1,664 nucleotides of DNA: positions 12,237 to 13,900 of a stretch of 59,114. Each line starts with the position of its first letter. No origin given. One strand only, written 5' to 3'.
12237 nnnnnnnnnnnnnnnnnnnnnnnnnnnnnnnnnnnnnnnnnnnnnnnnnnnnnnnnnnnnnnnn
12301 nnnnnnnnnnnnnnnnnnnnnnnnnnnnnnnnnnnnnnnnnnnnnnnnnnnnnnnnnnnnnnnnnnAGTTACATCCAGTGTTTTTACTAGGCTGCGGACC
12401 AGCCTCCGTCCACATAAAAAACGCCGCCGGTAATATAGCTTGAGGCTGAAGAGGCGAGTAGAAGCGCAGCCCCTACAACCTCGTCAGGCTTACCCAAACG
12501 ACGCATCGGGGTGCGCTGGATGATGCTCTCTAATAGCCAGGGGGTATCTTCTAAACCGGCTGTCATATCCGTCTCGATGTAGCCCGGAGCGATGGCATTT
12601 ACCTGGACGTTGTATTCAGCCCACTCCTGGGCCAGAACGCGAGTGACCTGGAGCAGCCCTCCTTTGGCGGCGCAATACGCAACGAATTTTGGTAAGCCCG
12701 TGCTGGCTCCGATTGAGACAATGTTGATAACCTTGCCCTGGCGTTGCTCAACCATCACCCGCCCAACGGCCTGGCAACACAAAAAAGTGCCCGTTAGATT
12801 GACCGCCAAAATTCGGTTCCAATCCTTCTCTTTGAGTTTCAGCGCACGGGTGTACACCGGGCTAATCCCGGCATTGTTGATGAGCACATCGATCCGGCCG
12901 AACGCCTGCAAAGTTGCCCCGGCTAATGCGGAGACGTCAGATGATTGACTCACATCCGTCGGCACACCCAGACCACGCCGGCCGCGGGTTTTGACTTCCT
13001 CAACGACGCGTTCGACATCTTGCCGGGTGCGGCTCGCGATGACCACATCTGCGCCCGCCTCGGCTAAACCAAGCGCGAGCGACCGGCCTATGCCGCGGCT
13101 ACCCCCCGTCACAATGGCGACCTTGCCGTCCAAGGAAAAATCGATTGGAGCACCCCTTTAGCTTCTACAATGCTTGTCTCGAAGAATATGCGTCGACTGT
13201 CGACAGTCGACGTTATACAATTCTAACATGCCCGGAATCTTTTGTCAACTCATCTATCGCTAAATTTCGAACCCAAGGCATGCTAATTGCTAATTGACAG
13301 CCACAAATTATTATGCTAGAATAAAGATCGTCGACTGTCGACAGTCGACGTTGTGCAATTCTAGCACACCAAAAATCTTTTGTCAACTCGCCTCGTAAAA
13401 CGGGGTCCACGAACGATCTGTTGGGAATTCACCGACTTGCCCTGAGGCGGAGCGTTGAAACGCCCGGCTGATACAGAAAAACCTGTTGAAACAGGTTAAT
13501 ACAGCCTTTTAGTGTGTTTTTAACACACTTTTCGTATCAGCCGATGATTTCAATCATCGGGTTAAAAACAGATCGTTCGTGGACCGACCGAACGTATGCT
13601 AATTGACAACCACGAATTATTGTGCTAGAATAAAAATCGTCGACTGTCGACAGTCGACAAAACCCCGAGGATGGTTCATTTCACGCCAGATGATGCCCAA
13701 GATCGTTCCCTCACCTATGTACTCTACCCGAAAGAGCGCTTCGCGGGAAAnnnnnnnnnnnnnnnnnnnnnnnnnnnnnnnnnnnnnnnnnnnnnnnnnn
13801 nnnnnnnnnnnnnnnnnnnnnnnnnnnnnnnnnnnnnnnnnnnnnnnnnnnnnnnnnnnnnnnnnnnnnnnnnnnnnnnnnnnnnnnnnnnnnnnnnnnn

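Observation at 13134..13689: Triplicated promoter-operator cassette built on a perfect 22-bp palindrome of three GTCGAC hexamers, including a face-to-face promoter pair sharing one operator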

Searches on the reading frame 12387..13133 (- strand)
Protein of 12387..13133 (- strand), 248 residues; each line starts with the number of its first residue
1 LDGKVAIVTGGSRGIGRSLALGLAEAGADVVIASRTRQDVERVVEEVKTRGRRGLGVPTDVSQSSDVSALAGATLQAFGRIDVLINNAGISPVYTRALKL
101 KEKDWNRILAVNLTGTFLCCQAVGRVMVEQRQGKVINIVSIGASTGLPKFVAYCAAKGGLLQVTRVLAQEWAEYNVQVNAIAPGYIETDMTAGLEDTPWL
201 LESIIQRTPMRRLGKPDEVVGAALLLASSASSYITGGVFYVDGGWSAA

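Call 7: search_protein_families(library=pfam, proteins=[window:12387-13133:-])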
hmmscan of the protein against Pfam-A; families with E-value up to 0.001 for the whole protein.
window:12387-13133:- (248 aa): 3 families
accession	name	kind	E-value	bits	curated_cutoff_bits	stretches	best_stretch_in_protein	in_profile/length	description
PF13561.12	adh_short_C2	-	8.5e-69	232.2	27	1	13-246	6-236/236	Enoyl-(Acyl carrier protein) reductase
PF00106.31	adh_short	-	2e-60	204.1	26.6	1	4-196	1-192/195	short chain dehydrogenase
PF08659.16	KR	-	1.3e-11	45.2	22.6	1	7-157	4-153/180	KR domain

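Call 54: search_protein_families(library=ncbifam, proteins=[window:12387-13133:-], max_evalue=0.00001)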
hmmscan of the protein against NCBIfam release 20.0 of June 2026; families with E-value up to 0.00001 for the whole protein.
window:12387-13133:- (248 aa): 231 families (the best 25 are shown)
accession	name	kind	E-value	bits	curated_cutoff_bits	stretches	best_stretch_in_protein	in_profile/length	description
NF006070.0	PRK08213.1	subfamily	6.2e-73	245.5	279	1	1-247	10-258/259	gluconate 5-dehydrogenase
NF005559.1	PRK07231.1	subfamily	7.1e-73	245.2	215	1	2-245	3-247/249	glucose 1-dehydrogenase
TIGR01830.1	3oxo_ACP_reduc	equivalog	2.4e-71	240.2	297.75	1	6-244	1-237/239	3-oxoacyl-[acyl-carrier-protein] reductase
NF004198.0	PRK05653.1-3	equivalog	2.8e-69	233.3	296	1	2-245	6-246/248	3-oxoacyl-ACP reductase FabG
NF004791.0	PRK06138.1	equivalog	2.1e-68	230.4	312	1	2-248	4-252/252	SDR family oxidoreductase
NF005390.0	PRK06935.1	equivalog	3.1e-68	229.9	369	1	1-246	13-256/258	2-dehydro-3-deoxy-D-gluconate 5-dehydrogenase KduD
TIGR01832.1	kduD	equivalog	8e-68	228.6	338.85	1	2-247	4-247/248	2-dehydro-3-deoxy-D-gluconate 5-dehydrogenase KduD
NF009466.0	PRK12826.1-2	subfamily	9.7e-66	221.7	222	1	4-245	4-244/248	3-oxoacyl-ACP reductase FabG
NF004197.0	PRK05653.1-1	equivalog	1.7e-65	221.1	332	1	2-245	6-246/249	3-oxoacyl-ACP reductase FabG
NF005309.0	PRK06841.1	subfamily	2.9e-64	217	286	1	1-246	13-253/255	GolD/DthD family dehydrogenase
NF005067.0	PRK06484.1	equivalog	1.9e-63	214.8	713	1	3-247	9-253/524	short chain dehydrogenase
NF004818.0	PRK06172.1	equivalog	2.2e-63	213.9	336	1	2-247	6-252/253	SDR family oxidoreductase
NF005983.0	PRK08085.1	equivalog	2.5e-63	214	408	1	2-247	8-252/254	gluconate 5-dehydrogenase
NF005488.0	PRK07097.1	equivalog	6.9e-62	208.9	369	1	1-245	8-257/266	gluconate 5-dehydrogenase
NF005711.0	PRK07523.1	subfamily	4.3e-61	206.7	413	1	2-247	9-253/255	SDR family oxidoreductase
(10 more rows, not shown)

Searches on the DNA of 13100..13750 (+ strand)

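Call 33: search_rna_families(source=window, start=13100, end=13750, threshold=evalue, max_evalue=1)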
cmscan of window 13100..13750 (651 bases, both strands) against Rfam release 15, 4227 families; matches with E-value up to 1: 3.
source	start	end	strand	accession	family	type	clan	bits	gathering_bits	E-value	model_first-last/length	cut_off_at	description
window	13484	13568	-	RF00361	snoZ119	Gene; snRNA; snoRNA; CD-box;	-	21.2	70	0.35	1-98/98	no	Small nucleolar RNA Z119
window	13445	13569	+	RF00975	MIR845_2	Gene; miRNA;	-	20.3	80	0.49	1-131/131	no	MIR845_2 microRNA precursor family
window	13541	13561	-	RF01308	sR58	Gene; snRNA; snoRNA; CD-box;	-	18.2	55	0.19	1-55/55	no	Small nucleolar RNA sR58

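Call 75: search_dna_similar(query=window:13395-13595:+, collection=plasmids, mode=distant, max_evalue=0.001, max_rows=5)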
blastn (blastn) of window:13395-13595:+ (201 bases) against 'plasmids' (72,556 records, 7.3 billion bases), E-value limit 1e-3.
No match.
